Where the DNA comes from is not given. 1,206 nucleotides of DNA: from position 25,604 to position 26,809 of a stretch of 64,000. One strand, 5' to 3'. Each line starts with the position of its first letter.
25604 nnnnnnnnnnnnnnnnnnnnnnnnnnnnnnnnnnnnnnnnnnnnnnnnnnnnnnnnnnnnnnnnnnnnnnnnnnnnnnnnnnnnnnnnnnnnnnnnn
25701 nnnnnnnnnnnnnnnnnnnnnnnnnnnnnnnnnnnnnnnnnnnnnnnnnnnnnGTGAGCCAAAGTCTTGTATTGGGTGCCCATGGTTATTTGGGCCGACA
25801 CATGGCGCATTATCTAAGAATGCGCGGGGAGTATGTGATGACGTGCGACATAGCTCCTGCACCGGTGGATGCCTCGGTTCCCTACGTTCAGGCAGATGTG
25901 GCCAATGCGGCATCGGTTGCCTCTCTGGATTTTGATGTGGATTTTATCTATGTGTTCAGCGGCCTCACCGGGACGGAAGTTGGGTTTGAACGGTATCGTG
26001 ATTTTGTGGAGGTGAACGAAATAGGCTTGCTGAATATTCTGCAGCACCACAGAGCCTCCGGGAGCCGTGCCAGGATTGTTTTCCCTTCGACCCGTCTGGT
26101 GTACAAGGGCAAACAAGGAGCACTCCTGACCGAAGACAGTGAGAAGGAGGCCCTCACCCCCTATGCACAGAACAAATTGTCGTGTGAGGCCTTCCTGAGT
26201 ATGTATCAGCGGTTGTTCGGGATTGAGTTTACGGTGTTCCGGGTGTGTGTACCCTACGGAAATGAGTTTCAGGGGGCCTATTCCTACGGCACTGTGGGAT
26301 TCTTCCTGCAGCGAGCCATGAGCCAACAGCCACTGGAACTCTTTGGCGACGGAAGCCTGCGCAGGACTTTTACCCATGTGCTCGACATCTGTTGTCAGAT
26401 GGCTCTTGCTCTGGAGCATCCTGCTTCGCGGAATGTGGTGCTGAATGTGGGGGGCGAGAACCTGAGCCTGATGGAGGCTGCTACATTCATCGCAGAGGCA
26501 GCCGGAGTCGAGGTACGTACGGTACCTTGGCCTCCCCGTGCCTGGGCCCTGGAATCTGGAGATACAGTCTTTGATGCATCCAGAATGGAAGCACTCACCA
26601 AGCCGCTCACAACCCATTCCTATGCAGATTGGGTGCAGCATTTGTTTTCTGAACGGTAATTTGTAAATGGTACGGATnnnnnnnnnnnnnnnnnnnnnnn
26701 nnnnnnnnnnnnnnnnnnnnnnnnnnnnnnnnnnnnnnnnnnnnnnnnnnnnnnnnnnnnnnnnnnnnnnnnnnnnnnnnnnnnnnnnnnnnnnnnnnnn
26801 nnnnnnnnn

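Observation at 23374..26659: Complete dTDP-2,6-dideoxyhexose branch inside a Bacteroidota-type surface-glycan operon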

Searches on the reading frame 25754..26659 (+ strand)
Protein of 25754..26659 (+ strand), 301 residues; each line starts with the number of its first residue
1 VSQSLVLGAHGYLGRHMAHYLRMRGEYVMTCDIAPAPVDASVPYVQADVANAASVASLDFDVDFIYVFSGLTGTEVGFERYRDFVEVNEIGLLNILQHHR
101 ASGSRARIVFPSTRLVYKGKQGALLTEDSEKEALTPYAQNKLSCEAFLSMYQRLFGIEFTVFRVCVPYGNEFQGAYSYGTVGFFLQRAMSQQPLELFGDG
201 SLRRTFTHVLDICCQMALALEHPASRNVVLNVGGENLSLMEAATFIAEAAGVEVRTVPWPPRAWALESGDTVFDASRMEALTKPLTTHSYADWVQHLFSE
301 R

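Call 3: search_protein_families(library=pfam, proteins=[window:25754-26659:+], max_evalue=0.001)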
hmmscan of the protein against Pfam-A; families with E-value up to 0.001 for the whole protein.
window:25754-26659:+ (301 aa): 3 families
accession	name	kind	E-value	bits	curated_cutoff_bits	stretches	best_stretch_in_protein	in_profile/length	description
PF01370.27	Epimerase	-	6e-31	108.1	20.9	1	5-233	2-240/240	NAD dependent epimerase/dehydratase family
PF16363.11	GDP_Man_Dehyd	-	1.2e-18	68.1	27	1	5-234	1-251/332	GDP-mannose 4,6 dehydratase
PF04321.23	RmlD_sub_bind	-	6.2e-12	45.6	27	1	5-255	4-236/287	RmlD substrate binding domain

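Call 4: search_protein_families(library=ncbifam, proteins=[window:25754-26659:+], max_evalue=0.001)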
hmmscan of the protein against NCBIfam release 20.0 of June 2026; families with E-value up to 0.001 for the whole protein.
window:25754-26659:+ (301 aa): 12 families
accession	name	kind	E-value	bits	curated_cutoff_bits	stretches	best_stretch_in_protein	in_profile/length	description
TIGR04180.1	EDH_00030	hypoth_equivalog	9.2e-16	57.8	475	1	5-256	2-262/297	NAD-dependent 4,6-dehydratase LegB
TIGR01181.1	dTDP_gluc_dehyt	equivalog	1.2e-14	54.1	365.1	1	41-236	51-246/321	dTDP-glucose 4,6-dehydratase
TIGR01179.1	galE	equivalog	9e-13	47.7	262.3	1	5-257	3-282/332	UDP-glucose 4-epimerase GalE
TIGR01214.1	rmlD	equivalog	2.7e-08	33.3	224.05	1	5-254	3-230/285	dTDP-4-dehydrorhamnose reductase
NF043036.1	ErythonDh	equivalog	2.1e-07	30.4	325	1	5-155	4-167/321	D-erythronate dehydrogenase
NF042422.1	oxyalk_red_OleD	equivalog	1.4e-05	24.7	580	1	5-124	4-121/329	2-alkyl-3-oxoalkanoate reductase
TIGR01746.1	Thioester-redct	subfamily_domain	1.8e-05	24.2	213.35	0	73-259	96-289/371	thioester reductase domain-containing protein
NF058621.1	DiazavRedAvaA7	equivalog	4.7e-05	23.2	400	1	5-233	4-230/304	3-diazoavenalumate denitrifying reductase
TIGR03466.1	HpnA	hypoth_equivalog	6.3e-05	22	367.65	1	3-260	2-256/327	hopanoid-associated sugar epimerase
NF041015.1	UDPsulfquin_syn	equivalog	7.9e-05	21.8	575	0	178-250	235-310/384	UDP-sulfoquinovose synthase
NF008872.0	PRK11908.1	equivalog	0.00023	20.3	294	1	3-248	3-269/349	bifunctional UDP-4-keto-pentose/UDP-xylose synthase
NF011728.1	PRK15181.1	equivalog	0.00072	18.7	760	1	88-246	117-278/348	Vi polysaccharide biosynthesis UDP-N-acetylglucosaminuronic acid C-4 epimerase TviC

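Call 7: search_solved_structures(query=window:25754-26659:+, max_evalue=0.001, show_alignments=1)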
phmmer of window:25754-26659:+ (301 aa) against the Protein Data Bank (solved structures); distinct sequences matched with E-value up to 0.001: 69 (the best 60 are shown).
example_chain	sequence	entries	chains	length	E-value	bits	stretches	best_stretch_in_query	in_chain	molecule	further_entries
6wjb_A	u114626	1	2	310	6e-24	88.2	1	4-237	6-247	NAD-dependent epimerase/dehydratase family protein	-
6wj9_A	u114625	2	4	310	3e-23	85.9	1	4-237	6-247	NAD-dependent epimerase/dehydratase family protein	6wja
6kv9_A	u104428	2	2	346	2.9e-17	66.2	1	5-257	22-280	MoeE5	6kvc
6zl6_A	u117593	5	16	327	3.9e-16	62.5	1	19-285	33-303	Epimerase domain-containing protein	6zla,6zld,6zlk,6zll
2p5u_A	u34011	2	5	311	8.6e-16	61.4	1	4-268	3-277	UDP-glucose 4-epimerase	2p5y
6zlj_A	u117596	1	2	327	1.4e-15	60.7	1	19-285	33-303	Epimerase domain-containing protein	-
3aw9_A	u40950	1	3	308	1.1e-14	57.7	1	5-265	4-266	NAD-dependent epimerase/dehydratase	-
1r6d_A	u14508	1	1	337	1.5e-14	57.3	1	31-253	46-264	TDP-glucose-4,6-dehydratase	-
4zrm_A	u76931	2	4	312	3e-14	56.3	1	5-265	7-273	UDP-glucose 4-epimerase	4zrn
1r66_A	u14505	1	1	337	4e-14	55.9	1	31-253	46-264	TDP-glucose-4,6-dehydratase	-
3ehe_A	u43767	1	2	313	1.3e-13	54.3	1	2-255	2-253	UDP-glucose 4-epimerase (GalE-1)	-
3icp_A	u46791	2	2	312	9.1e-13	51.5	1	5-265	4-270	NAD-dependent epimerase/dehydratase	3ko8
1orr_A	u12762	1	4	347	7e-12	48.6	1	42-262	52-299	CDP-tyvelose-2-epimerase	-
8shh_A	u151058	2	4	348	2.4e-11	46.8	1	37-253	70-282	dTDP-glucose 4,6-dehydratase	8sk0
8rdg_A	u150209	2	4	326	3.1e-11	46.5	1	5-250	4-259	SDR family NAD(P)-dependent oxidoreductase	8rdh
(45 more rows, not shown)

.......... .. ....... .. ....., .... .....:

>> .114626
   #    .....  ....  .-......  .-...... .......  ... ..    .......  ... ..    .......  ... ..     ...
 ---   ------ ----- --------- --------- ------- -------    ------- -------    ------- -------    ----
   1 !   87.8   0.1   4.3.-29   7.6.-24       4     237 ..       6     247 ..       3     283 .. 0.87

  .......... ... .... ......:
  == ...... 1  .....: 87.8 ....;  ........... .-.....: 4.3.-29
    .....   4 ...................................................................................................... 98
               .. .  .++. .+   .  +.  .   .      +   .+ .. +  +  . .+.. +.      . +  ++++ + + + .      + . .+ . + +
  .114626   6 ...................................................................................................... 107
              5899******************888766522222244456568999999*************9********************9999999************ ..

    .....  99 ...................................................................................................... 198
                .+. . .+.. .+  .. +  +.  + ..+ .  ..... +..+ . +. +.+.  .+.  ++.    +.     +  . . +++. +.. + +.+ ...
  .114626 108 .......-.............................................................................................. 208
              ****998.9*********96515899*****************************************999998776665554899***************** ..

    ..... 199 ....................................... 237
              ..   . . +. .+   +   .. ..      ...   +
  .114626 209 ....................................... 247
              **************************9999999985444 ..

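Call 14: find_homologous_proteins(query=window:25754-26659:+, max_evalue=1e-10)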
Query window:25754-26659:+ (301 aa): 1576 proteins with E <= 1e-10 among 3098 candidates; the best 120 are listed.
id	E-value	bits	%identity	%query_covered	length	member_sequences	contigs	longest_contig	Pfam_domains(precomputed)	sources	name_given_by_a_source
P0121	1.2e-200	683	100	100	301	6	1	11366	PF04321.24,PF16363.12,PF01370.28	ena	-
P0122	4.2e-104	366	55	99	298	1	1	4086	PF04321.24,PF16363.12,PF05368.20,PF01370.28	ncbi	-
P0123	8.3e-104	365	55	99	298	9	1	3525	PF04321.24,PF16363.12,PF13460.13,PF01370.28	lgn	-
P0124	1.9e-103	364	54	99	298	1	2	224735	PF04321.24,PF16363.12,PF05368.20,PF13460.13,PF01370.28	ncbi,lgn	ncbi:MAG: NAD-dependent epimerase/dehydratase family protein [Flavobacteriales bacterium]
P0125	1.4e-102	361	54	99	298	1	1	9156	PF04321.24,PF16363.12,PF05368.20,PF01370.28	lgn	-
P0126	2.0e-101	357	53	99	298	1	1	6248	PF04321.24,PF16363.12,PF01370.28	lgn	-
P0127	4.5e-101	356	54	99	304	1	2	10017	PF04321.24,PF16363.12,PF01370.28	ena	-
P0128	3.4e-100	353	52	99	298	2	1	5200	PF04321.24,PF16363.12,PF05368.20,PF13460.13,PF01370.28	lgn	-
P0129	4.5e-98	346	52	99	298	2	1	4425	PF04321.24,PF16363.12,PF01073.26,PF13460.13,PF01370.28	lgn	-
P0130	1.1e-96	342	51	99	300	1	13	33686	PF04321.24,PF16363.12,PF05368.20,PF01073.26,PF13460.13,PF01370.28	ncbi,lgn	-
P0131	1.5e-95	338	50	99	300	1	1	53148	PF04321.24,PF16363.12,PF05368.20,PF01370.28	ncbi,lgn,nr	ncbi:MAG: NAD(P)-dependent oxidoreductase [Bacteroidetes bacterium]|nr:NAD(P)-dependent oxidoreducta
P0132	1.8e-95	338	50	99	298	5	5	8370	PF04321.24,PF16363.12,PF05368.20,PF01370.28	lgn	-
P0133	2.3e-95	337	51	99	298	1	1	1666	PF04321.24,PF16363.12,PF05368.20,PF01370.28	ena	-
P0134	4.9e-95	336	52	98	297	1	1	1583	PF04321.24,PF16363.12,PF01370.28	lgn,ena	-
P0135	1.3e-94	335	50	98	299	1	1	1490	PF04321.24,PF16363.12,PF05368.20,PF01073.26,PF01370.28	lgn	-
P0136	1.3e-94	335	50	99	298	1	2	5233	PF04321.24,PF16363.12,PF05368.20,PF01370.28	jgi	jgi:UDP-glucose 4-epimerase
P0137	2.0e-94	334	50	99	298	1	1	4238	PF04321.24,PF16363.12,PF05368.20,PF01370.28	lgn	-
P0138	9.7e-94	332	52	99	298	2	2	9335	PF04321.24,PF16363.12,PF01370.28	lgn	-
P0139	1.3e-93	332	50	99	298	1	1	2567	PF04321.24,PF16363.12,PF05368.20,PF01370.28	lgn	-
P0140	1.3e-93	332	53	98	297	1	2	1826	PF04321.24,PF16363.12,PF07993.19,PF01370.28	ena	-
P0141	1.7e-93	331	49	98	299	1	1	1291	PF04321.24,PF16363.12,PF05368.20,PF01073.26,PF01370.28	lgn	-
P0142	1.8e-93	331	52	99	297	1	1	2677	PF04321.24,PF16363.12,PF01370.28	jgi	jgi:UDP-glucose 4-epimerase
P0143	1.9e-93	331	53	98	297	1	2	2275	PF04321.24,PF16363.12,PF07993.19,PF01370.28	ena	-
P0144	2.0e-93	331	51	98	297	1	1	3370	PF04321.24,PF16363.12,PF07993.19,PF01370.28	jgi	jgi:UDP-glucose 4-epimerase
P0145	2.3e-93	331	50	98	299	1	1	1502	PF04321.24,PF16363.12,PF01370.28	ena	-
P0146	4.3e-93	330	52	99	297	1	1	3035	PF04321.24,PF16363.12,PF01370.28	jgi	jgi:UDP-glucose 4-epimerase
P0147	8.8e-93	329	51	98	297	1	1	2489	PF04321.24,PF16363.12,PF07993.19,PF01370.28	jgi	-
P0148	1.8e-92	328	50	98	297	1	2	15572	PF04321.24,PF16363.12,PF01370.28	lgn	-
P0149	1.9e-92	328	50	98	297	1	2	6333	PF04321.24,PF16363.12,PF01370.28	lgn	-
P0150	2.2e-92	328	51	98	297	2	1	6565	PF04321.24,PF16363.12,PF01370.28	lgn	-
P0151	3.6e-92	327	51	98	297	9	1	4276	PF04321.24,PF16363.12,PF07993.19,PF01370.28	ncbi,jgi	-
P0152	4.6e-92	327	51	98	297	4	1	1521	PF04321.24,PF16363.12,PF01370.28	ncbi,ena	-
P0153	5.6e-92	326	50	98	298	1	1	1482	PF04321.24,PF16363.12,PF01370.28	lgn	-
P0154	6.2e-92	326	51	98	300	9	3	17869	PF04321.24,PF16363.12,PF05368.20,PF01370.28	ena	-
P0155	6.4e-92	326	50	99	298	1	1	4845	PF04321.24,PF16363.12,PF05368.20,PF01370.28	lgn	-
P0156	8.8e-92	326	50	99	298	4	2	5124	PF04321.24,PF16363.12,PF05368.20,PF01370.28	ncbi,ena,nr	ncbi:MAG: hypothetical protein A3K10_10715 [Bacteroidetes bacterium RIFCSPLOWO2_12_FULL_31_6]|nr:MAG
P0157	9.3e-92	326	49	98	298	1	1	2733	PF04321.24,PF16363.12,PF01073.26,PF01370.28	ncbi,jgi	-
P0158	1.2e-91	325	49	98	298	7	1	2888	PF04321.24,PF16363.12,PF01073.26,PF13460.13,PF01370.28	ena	-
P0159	1.4e-91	325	50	98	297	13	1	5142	PF04321.24,PF16363.12,PF07993.19,PF01370.28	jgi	-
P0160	2.2e-91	324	51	98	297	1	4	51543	PF04321.24,PF16363.12,PF01370.28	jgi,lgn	-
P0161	2.2e-91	324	50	98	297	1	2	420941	PF04321.24,PF16363.12,PF01073.26,PF01370.28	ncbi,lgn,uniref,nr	ncbi:NAD-dependent epimerase/dehydratase family protein [Flavobacterium sp. ANB]|uniref:NAD-dependen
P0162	2.2e-91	324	50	98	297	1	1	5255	PF04321.24,PF16363.12,PF01073.26,PF01370.28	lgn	-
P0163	3.1e-91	324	50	98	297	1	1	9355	PF04321.24,PF16363.12,PF07993.19,PF01370.28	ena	-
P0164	3.4e-91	324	49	99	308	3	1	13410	PF04321.24,PF16363.12,PF01073.26,PF01370.28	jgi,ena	-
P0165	3.8e-91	324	51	97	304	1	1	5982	PF04321.24,PF16363.12,PF01073.26,PF01370.28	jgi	jgi:UDP-glucose 4-epimerase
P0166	5.7e-91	323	49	99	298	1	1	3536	PF04321.24,PF16363.12,PF13460.13,PF01370.28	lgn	-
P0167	7.2e-91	323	49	98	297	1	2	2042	PF04321.24,PF16363.12,PF01073.26,PF01370.28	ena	-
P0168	8.1e-91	322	51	98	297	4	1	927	PF04321.24,PF16363.12,PF07993.19,PF01370.28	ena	-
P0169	9.8e-91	322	49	99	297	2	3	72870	PF04321.24,PF16363.12,PF01370.28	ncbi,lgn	-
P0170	1.6e-90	321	52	100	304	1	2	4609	PF04321.24,PF16363.12,PF01370.28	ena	-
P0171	2.0e-90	321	49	99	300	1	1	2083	PF04321.24,PF16363.12,PF01073.26,PF01370.28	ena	-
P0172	2.5e-90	321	49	98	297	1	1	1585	PF04321.24,PF16363.12,PF01073.26,PF01370.28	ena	-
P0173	2.8e-90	321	50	100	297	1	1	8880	PF04321.24,PF16363.12,PF01073.26,PF01370.28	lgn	-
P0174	3.2e-90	320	49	98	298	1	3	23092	PF04321.24,PF16363.12,PF01370.28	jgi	jgi:UDP-glucose 4-epimerase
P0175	3.7e-90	320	50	98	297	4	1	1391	PF04321.24,PF16363.12,PF07993.19,PF01370.28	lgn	-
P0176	4.0e-90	320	48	98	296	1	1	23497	PF04321.24,PF16363.12,PF01073.26,PF01370.28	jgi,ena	-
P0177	4.9e-90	320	50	98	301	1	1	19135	PF04321.24,PF16363.12,PF02719.22,PF01073.26,PF01370.28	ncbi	-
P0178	5.2e-90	320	52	93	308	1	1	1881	PF04321.24,PF16363.12,PF07993.19,PF01370.28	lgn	-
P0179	5.2e-90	320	51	100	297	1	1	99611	PF04321.24,PF16363.12,PF01073.26,PF01370.28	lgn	-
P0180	6.3e-90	320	49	99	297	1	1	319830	PF04321.24,PF16363.12,PF01370.28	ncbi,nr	ncbi:MAG: NAD(P)-dependent oxidoreductase [Flavobacteriales bacterium]|nr:NAD(P)-dependent oxidoredu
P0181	9.1e-90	319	48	98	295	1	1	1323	PF04321.24,PF16363.12,PF01370.28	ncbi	-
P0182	9.2e-90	319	48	99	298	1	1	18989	PF04321.24,PF16363.12,PF01073.26,PF01370.28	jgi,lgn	-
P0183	9.4e-90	319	50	99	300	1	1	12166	PF04321.24,PF16363.12,PF01370.28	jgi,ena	-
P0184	9.7e-90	319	49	98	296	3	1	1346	PF04321.24,PF16363.12,PF01073.26,PF07993.19,PF01370.28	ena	-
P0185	1.1e-89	319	49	99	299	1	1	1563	PF04321.24,PF16363.12,PF01073.26,PF01370.28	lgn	-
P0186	1.3e-89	319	48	98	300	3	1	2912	PF04321.24,PF16363.12,PF01370.28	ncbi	-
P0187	1.5e-89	318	48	99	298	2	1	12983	PF04321.24,PF16363.12,PF01370.28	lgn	-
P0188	1.8e-89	318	48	98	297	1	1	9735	PF04321.24,PF16363.12,PF01370.28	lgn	-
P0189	1.9e-89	318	46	99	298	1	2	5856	PF04321.24,PF16363.12,PF01370.28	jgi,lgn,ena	-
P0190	2.5e-89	318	47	99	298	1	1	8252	PF04321.24,PF16363.12,PF01073.26,PF01370.28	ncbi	-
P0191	3.5e-89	317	49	98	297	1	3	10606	PF04321.24,PF16363.12,PF01370.28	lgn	-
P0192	3.6e-89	317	46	99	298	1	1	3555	PF04321.24,PF16363.12,PF01073.26,PF07993.19,PF13460.13,PF01370.28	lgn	-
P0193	4.4e-89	317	48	99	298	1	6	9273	PF04321.24,PF16363.12,PF01073.26,PF01370.28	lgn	-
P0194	4.6e-89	317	49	98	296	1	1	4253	PF04321.24,PF16363.12,PF01370.28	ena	-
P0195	4.9e-89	317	47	99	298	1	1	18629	PF04321.24,PF16363.12,PF02719.22,PF01073.26,PF07993.19,PF01370.28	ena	-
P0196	5.8e-89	316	48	99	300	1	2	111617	PF04321.24,PF16363.12,PF05368.20,PF13460.13,PF01370.28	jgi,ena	-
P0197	6.2e-89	316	48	99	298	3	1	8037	PF04321.24,PF16363.12,PF01073.26,PF01370.28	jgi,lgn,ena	-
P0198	6.4e-89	316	50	99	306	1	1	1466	PF04321.24,PF16363.12,PF01370.28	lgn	-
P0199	7.6e-89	316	50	97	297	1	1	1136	PF04321.24,PF16363.12,PF01370.28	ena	-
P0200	7.9e-89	316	50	97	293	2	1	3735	PF04321.24,PF16363.12,PF07993.19,PF13460.13,PF01370.28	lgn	-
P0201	9.5e-89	316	47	98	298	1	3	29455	PF04321.24,PF16363.12,PF01073.26,PF07993.19,PF13460.13,PF01370.28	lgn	-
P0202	1.3e-88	315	47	98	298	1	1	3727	PF04321.24,PF16363.12,PF05368.20,PF01073.26,PF13460.13,PF01370.28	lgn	-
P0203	1.4e-88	315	49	98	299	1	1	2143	PF04321.24,PF16363.12,PF01370.28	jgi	jgi:UDP-glucose 4-epimerase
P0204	1.6e-88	315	49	99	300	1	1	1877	PF04321.24,PF16363.12,PF13460.13,PF01370.28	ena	-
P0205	1.7e-88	315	49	98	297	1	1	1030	PF04321.24,PF16363.12,PF01370.28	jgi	jgi:UDP-glucose 4-epimerase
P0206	1.9e-88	315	49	98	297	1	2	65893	PF04321.24,PF16363.12,PF01370.28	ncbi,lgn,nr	ncbi:MAG: SDR family oxidoreductase [Bacteroidales bacterium]|nr:SDR family oxidoreductase [Bacteroi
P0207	2.0e-88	315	47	99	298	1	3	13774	PF04321.24,PF16363.12,PF01073.26,PF01370.28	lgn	-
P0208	2.2e-88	314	50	98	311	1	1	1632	PF04321.24,PF16363.12,PF01370.28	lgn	-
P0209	2.5e-88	314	48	98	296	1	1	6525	PF04321.24,PF16363.12,PF01073.26,PF01370.28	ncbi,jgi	jgi:UDP-glucose 4-epimerase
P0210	2.6e-88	314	47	98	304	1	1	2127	PF04321.24,PF16363.12,PF01073.26,PF01370.28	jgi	jgi:UDP-glucose 4-epimerase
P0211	2.6e-88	314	48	99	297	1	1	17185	PF04321.24,PF16363.12,PF01370.28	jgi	-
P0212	3.1e-88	314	50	98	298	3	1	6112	PF04321.24,PF16363.12,PF07993.19,PF01370.28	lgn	-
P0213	3.8e-88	314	48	98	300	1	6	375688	PF04321.24,PF16363.12,PF05368.20,PF01370.28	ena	-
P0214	3.9e-88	314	50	99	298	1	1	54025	PF04321.24,PF16363.12,PF02719.22,PF01073.26,PF01370.28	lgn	-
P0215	4.4e-88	314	49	99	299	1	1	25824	PF04321.24,PF16363.12,PF13460.13,PF01370.28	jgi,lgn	-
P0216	5.8e-88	313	48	98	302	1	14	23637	PF04321.24,PF16363.12,PF01073.26,PF01370.28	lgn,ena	-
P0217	6.3e-88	313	47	99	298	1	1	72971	PF04321.24,PF16363.12,PF01073.26,PF01370.28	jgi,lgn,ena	-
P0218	6.4e-88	313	48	98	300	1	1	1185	PF04321.24,PF16363.12,PF01073.26,PF01370.28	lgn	-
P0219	6.4e-88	313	51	98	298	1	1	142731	PF04321.24,PF16363.12,PF07993.19,PF01370.28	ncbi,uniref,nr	ncbi:NAD-dependent epimerase/dehydratase family protein [Flaviaesturariibacter aridisoli]|uniref:SDR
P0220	1.1e-87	312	47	97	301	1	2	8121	PF04321.24,PF16363.12,PF01370.28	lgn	-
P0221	1.2e-87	312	48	98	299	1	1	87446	PF04321.24,PF16363.12,PF01370.28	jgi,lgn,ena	-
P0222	1.2e-87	312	48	98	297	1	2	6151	PF04321.24,PF16363.12,PF05368.20,PF13460.13,PF01370.28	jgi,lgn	jgi:UDP-glucose 4-epimerase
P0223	1.2e-87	312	51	98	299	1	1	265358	PF04321.24,PF16363.12,PF01370.28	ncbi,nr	ncbi:MAG: NAD(P)-dependent oxidoreductase [Chitinophagaceae bacterium]|nr:MAG: NAD(P)-dependent oxid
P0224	1.5e-87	312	48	98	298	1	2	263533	PF04321.24,PF16363.12,PF01370.28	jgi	jgi:UDP-glucose 4-epimerase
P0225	1.6e-87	312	49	98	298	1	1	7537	PF04321.24,PF16363.12,PF01370.28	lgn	-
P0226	1.7e-87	312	49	99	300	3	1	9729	PF04321.24,PF16363.12,PF01370.28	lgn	-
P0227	1.8e-87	311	50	98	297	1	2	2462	PF04321.24,PF16363.12,PF07993.19,PF13460.13,PF01370.28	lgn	-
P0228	1.9e-87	311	47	98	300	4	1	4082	PF04321.24,PF16363.12,PF01370.28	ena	-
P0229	2.8e-87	311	47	99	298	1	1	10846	PF04321.24,PF16363.12,PF02719.22,PF01073.26,PF01370.28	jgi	-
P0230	3.7e-87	310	47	98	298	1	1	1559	PF04321.24,PF16363.12,PF01073.26,PF01370.28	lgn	-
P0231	4.2e-87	310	48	97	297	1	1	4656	PF04321.24,PF16363.12,PF07993.19,PF01370.28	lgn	-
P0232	4.5e-87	310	48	97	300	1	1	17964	PF04321.24,PF16363.12,PF01073.26,PF07993.19,PF01370.28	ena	-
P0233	4.6e-87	310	46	99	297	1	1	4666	PF04321.24,PF16363.12,PF01370.28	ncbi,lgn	-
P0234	5.6e-87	310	47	98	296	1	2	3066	PF04321.24,PF16363.12,PF01370.28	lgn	-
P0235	5.8e-87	310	47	99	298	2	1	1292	PF04321.24,PF16363.12,PF01073.26,PF01370.28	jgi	-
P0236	6.0e-87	310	48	98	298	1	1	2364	PF04321.24,PF16363.12,PF01073.26,PF07993.19,PF01370.28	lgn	-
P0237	8.0e-87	309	48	97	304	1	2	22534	PF04321.24,PF16363.12,PF01370.28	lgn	-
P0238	8.0e-87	309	49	97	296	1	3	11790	PF04321.24,PF16363.12,PF07993.19,PF01370.28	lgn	-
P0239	8.8e-87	309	47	98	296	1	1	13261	PF04321.24,PF16363.12,PF01370.28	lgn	-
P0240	1.2e-86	309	47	99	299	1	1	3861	PF04321.24,PF16363.12,PF01370.28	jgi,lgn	jgi:UDP-glucose 4-epimerase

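Call 67: predict_structure(alignment_id=A3)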
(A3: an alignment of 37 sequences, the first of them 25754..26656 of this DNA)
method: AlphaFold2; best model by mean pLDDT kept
length: 301 residues; sequences in the alignment: 37
mean_pLDDT: 94.4   pTM: 0.93
mean pLDDT of the five models: 94.4, 93.9, 92.1, 91.2, 91.1
residues with pLDDT >= 90: 264; 70-90: 31; 50-70: 6; < 50: 0
segments of 3 or more residues with pLDDT < 50: none
pLDDT, mean of each block of 10 residues (from residue 1): 95 95 96 90 94 98 97 90 98 99 98 97 97 97 99 99 96 75 91 95 97 97 98 97 97 96 93 97 84 88 58
secondary structure, 60 per line:
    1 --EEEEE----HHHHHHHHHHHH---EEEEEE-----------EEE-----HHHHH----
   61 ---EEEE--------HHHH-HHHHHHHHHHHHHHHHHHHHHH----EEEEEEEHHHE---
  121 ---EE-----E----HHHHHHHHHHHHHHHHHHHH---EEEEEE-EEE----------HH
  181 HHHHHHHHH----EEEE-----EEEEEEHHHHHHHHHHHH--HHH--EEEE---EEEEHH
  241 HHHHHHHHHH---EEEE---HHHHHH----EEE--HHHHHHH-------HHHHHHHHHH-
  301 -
elements in order: E3-7 H12-23 E27-32 E44-46 H52-56 E64-67 H76-79 H81-102 E107-113 H136-155 E159-164 E166-168 H179-189 E194-197 E203-208 H209-220 E228-231 E235-238 H239-250 E254-257 H261-266 E271-273 H276-282 H290-299
